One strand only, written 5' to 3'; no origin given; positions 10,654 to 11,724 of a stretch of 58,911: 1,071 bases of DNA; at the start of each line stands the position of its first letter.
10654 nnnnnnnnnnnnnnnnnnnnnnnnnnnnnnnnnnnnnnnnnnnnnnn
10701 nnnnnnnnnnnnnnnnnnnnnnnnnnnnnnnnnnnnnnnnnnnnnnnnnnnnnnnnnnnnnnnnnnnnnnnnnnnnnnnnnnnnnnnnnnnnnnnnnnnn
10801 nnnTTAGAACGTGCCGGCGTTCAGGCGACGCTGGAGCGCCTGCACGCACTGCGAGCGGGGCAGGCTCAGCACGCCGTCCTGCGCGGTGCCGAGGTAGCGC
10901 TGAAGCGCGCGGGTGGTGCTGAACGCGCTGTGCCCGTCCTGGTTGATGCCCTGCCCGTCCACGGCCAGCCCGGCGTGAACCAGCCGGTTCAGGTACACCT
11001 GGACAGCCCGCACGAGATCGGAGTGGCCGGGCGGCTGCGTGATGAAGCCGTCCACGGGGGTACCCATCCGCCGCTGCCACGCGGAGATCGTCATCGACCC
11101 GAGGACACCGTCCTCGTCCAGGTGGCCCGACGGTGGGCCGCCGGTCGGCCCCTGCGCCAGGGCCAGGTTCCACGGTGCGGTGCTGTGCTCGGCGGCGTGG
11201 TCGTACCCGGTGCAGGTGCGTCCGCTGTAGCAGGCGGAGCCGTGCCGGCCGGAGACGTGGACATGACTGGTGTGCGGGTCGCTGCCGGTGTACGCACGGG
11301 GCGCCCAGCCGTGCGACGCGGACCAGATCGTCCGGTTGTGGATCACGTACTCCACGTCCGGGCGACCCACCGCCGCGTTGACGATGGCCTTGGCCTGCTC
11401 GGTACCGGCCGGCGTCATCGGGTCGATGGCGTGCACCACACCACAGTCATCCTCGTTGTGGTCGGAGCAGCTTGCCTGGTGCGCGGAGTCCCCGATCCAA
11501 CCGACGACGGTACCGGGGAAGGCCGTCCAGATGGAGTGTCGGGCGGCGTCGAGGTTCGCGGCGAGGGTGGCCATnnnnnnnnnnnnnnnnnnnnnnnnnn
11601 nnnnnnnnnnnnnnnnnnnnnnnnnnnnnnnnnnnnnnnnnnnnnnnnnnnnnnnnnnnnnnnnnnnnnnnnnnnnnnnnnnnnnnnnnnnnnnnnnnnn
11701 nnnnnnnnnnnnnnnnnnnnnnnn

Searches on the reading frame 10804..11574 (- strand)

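Call 102: search_protein_families(library=pfam, proteins=[window:10804-11574:-], max_evalue=0.001)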
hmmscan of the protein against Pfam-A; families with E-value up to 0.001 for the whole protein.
window:10804-11574:- (256 aa): 1 family
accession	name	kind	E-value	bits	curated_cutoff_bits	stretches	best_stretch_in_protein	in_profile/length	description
PF01471.23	PG_binding_1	-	0.00057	20.5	23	0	185-227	2-40/57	Putative peptidoglycan binding domain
